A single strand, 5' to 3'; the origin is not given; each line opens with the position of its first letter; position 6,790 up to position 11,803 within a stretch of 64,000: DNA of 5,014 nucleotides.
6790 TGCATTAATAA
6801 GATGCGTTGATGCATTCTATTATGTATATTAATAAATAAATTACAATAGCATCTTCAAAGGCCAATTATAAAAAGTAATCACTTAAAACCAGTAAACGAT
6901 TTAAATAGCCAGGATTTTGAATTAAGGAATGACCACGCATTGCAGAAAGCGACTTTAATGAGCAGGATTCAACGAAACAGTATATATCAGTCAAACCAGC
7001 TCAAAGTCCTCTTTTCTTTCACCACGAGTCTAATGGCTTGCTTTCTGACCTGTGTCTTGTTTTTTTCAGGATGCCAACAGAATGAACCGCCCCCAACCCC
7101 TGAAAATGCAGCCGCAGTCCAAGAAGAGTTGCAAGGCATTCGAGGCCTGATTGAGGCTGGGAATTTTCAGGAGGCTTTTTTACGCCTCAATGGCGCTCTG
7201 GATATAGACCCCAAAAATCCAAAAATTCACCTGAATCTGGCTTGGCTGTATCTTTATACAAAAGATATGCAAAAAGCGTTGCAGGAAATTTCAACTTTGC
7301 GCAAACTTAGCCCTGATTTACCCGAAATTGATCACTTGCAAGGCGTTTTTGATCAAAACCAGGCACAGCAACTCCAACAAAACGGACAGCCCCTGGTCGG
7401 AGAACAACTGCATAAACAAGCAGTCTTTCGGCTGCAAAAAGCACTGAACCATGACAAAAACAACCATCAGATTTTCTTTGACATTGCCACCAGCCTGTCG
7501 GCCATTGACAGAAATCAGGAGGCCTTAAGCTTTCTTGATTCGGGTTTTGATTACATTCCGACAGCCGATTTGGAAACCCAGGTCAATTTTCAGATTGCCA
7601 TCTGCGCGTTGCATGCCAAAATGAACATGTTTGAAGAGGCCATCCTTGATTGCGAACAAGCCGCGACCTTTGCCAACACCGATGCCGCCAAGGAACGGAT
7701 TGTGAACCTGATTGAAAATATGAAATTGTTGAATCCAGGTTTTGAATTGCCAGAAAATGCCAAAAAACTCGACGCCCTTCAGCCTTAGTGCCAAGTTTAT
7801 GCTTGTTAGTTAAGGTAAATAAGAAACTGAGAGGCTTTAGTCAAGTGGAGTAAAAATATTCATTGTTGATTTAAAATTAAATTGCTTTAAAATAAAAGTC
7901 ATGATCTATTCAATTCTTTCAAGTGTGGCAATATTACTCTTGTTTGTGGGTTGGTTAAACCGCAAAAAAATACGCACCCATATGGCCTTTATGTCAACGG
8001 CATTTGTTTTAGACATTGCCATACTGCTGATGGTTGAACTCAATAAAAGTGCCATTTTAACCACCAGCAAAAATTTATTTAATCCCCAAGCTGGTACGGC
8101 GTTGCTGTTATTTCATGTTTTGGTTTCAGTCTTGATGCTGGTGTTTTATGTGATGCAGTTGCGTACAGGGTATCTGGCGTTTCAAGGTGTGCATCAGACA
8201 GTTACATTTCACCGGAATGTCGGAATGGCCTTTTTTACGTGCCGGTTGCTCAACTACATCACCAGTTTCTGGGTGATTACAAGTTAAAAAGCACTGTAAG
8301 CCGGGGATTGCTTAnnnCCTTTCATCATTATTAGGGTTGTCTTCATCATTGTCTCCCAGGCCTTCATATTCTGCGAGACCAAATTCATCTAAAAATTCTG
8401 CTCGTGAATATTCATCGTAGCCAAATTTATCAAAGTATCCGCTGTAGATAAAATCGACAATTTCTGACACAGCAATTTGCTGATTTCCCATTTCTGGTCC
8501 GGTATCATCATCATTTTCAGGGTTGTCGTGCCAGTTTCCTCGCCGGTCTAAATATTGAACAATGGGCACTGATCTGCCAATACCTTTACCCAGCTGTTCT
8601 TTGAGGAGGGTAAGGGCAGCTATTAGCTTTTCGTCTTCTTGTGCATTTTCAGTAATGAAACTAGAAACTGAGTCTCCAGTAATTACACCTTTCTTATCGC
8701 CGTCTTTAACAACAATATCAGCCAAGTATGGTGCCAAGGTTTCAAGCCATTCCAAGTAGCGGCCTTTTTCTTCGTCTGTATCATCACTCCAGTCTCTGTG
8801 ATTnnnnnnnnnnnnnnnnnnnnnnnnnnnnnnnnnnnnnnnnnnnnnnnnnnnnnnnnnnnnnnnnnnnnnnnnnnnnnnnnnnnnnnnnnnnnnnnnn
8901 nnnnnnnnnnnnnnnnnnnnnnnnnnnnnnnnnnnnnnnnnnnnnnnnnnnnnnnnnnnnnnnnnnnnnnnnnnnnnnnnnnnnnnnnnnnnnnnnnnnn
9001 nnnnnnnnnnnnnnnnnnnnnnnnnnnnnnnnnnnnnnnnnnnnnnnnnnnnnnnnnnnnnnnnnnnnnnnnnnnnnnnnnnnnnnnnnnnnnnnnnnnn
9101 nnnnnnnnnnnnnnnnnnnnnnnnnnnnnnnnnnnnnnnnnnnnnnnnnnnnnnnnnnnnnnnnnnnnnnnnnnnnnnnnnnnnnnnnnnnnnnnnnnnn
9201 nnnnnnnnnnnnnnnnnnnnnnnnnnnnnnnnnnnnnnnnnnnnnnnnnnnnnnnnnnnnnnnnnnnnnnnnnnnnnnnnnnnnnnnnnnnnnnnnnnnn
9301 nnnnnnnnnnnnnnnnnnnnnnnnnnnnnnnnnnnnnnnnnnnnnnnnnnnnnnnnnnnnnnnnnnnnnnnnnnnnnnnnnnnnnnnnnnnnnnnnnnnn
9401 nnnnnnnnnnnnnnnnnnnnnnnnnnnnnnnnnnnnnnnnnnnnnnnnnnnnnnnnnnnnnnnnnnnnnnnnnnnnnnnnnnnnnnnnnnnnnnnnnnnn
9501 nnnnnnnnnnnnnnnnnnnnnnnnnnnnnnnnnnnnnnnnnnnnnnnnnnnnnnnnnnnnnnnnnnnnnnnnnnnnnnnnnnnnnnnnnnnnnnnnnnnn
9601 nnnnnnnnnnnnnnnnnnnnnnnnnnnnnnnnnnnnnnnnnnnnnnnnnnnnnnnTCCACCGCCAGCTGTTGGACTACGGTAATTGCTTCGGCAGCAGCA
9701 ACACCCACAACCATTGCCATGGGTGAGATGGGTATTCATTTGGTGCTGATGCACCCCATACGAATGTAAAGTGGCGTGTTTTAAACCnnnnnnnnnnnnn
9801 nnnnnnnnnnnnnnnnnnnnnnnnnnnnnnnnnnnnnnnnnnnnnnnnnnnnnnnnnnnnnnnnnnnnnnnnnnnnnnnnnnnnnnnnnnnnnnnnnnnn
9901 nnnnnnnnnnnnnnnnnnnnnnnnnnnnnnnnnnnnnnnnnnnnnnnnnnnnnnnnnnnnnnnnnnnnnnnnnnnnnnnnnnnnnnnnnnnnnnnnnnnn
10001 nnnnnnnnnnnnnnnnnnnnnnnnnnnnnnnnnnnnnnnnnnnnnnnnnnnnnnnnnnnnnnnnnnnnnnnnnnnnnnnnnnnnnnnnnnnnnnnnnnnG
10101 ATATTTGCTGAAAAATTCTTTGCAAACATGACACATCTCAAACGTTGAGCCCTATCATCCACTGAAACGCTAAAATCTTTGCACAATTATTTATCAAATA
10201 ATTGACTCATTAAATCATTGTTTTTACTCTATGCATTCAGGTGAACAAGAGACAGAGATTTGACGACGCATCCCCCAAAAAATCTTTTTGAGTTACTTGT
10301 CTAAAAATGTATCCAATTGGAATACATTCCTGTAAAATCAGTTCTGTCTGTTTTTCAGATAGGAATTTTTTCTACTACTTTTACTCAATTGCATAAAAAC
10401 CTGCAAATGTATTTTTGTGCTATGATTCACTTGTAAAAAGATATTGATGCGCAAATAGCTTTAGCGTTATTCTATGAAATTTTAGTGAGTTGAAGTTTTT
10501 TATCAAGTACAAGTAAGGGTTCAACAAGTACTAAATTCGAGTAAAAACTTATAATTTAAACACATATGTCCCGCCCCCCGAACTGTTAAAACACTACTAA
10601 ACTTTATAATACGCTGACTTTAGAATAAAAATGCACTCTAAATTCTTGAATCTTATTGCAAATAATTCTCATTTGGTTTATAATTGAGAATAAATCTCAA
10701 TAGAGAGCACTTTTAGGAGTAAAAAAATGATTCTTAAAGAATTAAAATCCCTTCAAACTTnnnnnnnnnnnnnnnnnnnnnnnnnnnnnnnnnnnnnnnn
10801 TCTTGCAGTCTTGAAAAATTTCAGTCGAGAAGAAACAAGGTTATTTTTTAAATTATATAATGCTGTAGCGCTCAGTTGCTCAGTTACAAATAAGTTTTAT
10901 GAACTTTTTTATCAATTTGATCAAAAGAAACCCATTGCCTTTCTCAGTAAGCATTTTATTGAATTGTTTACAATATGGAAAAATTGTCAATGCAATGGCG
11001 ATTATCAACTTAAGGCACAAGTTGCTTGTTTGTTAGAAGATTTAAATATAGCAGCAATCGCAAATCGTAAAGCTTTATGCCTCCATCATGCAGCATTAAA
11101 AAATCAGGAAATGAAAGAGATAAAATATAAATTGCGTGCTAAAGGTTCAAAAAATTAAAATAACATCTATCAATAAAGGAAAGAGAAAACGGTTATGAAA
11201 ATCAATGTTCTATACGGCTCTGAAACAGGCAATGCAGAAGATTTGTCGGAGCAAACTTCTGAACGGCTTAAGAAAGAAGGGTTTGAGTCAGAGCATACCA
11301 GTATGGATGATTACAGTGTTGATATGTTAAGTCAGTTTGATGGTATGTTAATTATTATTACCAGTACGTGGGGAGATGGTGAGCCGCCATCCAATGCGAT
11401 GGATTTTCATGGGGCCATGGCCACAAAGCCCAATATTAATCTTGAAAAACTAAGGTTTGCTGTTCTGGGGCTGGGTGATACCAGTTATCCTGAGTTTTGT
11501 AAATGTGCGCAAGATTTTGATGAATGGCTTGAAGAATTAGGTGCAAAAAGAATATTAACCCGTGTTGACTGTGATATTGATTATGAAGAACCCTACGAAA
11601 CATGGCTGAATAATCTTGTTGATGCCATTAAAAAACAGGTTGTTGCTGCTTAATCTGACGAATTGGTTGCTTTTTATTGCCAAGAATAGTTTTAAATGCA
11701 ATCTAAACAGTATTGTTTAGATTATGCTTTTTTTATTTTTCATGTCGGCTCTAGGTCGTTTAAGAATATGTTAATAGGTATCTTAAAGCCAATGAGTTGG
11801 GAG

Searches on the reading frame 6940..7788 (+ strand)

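Call 19: search_protein_families(library=pfam, proteins=[window:6940-7788:+], max_evalue=0.01)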
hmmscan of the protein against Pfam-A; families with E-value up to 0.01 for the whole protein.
window:6940-7788:+ (282 aa): 10 families
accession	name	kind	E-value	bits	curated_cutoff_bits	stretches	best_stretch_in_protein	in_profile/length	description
PF14559.12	TPR_19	-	1e-15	58.2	25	1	70-134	1-65/68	Tetratricopeptide repeat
PF07719.23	TPR_2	-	7e-09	35.6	27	0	94-126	1-33/34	Tetratricopeptide repeat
PF13414.12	TPR_11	-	2e-07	31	26.8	1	71-104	5-38/42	TPR repeat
PF13431.12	TPR_17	-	4.1e-07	30.2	24.4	1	86-115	5-34/34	Tetratricopeptide repeat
PF13428.12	TPR_14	-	1.7e-05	25.5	23.5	0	69-101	10-42/44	Tetratricopeptide repeat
PF14561.12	TPR_20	-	1.8e-05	25.4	25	0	160-198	6-44/90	Tetratricopeptide repeat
PF13424.12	TPR_12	-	0.00017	22.1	30.1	0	140-199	8-68/77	Tetratricopeptide repeat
PF13181.12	TPR_8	-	0.0006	20.2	25.7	0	95-116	2-23/34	Tetratricopeptide repeat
PF00515.34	TPR_1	-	0.0016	18.6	27.8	0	223-241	9-27/34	Tetratricopeptide repeat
PF13432.12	TPR_16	-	0.0018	19.1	32.7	1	69-127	6-64/65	Tetratricopeptide repeat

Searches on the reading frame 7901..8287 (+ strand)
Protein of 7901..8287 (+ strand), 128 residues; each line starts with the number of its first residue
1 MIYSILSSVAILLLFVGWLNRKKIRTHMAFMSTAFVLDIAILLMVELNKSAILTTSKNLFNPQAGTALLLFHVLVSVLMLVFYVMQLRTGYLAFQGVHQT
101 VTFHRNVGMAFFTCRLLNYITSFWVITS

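Call 19: search_protein_families(library=pfam, proteins=[window:7901-8287:+], max_evalue=0.01)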
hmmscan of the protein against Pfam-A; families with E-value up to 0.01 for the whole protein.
window:7901-8287:+ (128 aa): 1 family
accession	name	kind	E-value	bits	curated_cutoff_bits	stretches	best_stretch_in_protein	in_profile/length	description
PF04238.17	DUF420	-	2.8e-07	31.3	30.5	1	2-125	4-126/130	Protein of unknown function (DUF420)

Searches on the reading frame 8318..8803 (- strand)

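Call 70: search_protein_families(library=pfam, proteins=[window:8318-8803:-], max_evalue=1)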
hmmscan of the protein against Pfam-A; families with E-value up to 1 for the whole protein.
seq(162 aa): 1 family
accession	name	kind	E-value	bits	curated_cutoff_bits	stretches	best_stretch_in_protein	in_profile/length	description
PF00753.33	Lactamase_B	-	0.014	15.7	22.7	1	3-52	108-157/196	Metallo-beta-lactamase superfamily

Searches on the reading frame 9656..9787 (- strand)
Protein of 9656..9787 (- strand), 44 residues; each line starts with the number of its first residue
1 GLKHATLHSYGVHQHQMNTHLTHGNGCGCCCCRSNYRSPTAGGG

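Call 73: search_solved_structures(query=window:9656-9787:-, max_evalue=10)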
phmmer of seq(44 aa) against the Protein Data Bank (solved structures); distinct sequences matched with E-value up to 10: 2.
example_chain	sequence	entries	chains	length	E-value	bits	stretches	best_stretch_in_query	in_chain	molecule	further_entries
8b9z_k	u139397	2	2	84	0.49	14.1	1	9-32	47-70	NADH dehydrogenase [ubiquinone] 1 beta subcomplex subunit 3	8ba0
5hm2_A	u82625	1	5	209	1.5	12.5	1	7-34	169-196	3C proteinase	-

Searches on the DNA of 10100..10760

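Call 65: search_rna_families(source=window, start=10100, end=10760, threshold=evalue, max_evalue=1)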
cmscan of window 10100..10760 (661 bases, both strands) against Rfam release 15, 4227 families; matches with E-value up to 1: 1.
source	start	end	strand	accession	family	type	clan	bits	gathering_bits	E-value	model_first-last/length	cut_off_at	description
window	10305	10375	+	RF01697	Chlorobi-RRM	Cis-reg;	-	18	45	0.59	1-73/73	no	Chlorobi-RRM RNA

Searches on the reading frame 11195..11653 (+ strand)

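Call 19: search_protein_families(library=pfam, proteins=[window:11195-11653:+], max_evalue=0.01)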
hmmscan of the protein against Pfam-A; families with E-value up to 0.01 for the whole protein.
window:11195-11653:+ (152 aa): 1 family
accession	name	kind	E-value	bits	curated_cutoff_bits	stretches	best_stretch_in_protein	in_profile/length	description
PF00258.30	Flavodoxin_1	-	4.1e-34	118.2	25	1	5-137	1-143/143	Flavodoxin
